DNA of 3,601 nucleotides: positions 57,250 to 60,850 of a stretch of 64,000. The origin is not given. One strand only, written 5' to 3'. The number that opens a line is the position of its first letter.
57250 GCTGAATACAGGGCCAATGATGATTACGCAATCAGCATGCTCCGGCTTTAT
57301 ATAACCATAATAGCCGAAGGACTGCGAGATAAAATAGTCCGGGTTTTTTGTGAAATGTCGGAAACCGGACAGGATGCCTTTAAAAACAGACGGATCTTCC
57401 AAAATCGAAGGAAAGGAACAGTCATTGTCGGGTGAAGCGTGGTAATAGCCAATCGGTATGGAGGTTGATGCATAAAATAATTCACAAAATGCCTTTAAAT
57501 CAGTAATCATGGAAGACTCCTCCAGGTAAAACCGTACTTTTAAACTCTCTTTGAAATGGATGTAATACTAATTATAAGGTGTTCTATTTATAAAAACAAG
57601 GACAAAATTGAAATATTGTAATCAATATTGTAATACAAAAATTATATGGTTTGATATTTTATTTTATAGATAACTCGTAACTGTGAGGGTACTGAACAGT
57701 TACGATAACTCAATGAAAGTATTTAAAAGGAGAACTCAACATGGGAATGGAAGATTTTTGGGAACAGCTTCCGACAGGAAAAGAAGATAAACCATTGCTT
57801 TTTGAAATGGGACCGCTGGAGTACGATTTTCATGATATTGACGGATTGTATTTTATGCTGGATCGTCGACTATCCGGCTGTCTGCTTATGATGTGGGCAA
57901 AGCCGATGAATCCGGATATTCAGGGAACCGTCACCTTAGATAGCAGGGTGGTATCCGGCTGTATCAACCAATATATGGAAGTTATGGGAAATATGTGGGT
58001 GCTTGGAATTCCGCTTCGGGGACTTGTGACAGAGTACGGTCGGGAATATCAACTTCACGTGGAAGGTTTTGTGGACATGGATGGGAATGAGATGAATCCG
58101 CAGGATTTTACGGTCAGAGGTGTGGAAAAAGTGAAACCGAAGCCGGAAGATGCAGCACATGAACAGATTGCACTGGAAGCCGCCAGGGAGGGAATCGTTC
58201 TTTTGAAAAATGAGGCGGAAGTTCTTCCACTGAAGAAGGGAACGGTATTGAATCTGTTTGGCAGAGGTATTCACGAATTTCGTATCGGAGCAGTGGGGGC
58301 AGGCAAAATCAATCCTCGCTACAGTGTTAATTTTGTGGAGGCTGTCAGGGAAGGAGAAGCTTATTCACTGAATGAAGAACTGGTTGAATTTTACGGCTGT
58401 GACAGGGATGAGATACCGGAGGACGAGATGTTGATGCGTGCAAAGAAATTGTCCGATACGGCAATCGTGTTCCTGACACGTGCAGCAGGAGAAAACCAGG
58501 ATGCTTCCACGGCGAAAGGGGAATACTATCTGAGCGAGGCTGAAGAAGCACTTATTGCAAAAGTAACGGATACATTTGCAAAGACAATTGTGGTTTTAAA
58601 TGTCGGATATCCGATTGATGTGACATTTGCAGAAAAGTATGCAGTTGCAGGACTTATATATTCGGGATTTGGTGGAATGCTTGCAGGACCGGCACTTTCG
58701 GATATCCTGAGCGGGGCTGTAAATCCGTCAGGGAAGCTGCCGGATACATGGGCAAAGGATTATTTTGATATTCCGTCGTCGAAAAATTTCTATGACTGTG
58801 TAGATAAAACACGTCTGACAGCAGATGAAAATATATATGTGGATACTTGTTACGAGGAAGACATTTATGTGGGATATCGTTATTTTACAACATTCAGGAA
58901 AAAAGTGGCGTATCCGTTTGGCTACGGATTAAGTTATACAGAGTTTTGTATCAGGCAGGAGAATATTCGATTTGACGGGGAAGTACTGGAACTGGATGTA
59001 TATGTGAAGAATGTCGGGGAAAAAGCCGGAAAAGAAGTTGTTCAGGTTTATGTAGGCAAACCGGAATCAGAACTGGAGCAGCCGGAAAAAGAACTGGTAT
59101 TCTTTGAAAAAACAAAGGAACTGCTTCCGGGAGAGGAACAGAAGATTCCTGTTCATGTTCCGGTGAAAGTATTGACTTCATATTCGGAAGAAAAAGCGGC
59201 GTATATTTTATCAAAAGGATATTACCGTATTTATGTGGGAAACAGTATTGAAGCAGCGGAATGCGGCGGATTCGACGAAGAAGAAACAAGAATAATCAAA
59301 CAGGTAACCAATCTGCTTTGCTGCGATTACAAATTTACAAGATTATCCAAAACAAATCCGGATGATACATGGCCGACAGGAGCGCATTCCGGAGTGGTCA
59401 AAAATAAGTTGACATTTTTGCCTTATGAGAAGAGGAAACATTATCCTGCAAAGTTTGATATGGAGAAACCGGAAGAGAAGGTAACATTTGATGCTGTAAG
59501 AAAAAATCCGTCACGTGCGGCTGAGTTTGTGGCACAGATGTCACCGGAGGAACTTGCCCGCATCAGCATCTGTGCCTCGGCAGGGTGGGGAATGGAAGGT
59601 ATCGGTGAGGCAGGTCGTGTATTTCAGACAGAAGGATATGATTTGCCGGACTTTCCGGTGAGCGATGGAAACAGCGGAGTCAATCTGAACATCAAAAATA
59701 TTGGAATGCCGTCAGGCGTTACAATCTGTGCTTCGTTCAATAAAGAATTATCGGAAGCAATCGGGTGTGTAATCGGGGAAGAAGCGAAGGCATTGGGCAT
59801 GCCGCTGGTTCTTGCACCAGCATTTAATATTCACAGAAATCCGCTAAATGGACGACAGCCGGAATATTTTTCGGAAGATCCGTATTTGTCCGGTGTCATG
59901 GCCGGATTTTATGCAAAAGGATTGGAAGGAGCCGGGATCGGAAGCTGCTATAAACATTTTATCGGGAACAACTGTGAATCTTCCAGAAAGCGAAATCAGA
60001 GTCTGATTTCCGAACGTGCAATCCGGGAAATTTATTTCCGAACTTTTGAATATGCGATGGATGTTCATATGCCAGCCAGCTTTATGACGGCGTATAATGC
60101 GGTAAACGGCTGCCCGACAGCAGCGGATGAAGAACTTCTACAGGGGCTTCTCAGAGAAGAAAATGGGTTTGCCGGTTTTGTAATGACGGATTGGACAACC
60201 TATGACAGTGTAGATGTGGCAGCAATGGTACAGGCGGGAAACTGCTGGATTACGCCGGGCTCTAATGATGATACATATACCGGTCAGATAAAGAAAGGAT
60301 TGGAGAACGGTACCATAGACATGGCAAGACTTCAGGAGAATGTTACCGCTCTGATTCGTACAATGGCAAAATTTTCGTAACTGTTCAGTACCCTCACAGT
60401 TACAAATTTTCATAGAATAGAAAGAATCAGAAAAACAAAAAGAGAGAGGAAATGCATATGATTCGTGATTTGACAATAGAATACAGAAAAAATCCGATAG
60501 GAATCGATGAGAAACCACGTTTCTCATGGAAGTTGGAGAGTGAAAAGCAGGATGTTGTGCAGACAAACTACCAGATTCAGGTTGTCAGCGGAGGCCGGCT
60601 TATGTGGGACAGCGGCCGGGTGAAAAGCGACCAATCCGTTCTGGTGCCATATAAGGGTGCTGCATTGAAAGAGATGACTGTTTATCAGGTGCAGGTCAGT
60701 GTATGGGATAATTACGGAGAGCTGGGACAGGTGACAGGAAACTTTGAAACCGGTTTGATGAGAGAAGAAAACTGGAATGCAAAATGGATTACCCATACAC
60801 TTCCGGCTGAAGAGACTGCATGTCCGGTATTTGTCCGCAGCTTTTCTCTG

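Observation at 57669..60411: Two inverted 27-bp TIR mini-elements, each with its own 8-bp target-site-duplication-like repeat, bracket the whole permuted-GH3 gene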

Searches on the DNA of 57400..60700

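Call 61: search_rna_families(source=window, start=57400, end=60700, threshold=evalue, max_evalue=1)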
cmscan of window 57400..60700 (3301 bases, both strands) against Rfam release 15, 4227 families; matches with E-value up to 1: 0.
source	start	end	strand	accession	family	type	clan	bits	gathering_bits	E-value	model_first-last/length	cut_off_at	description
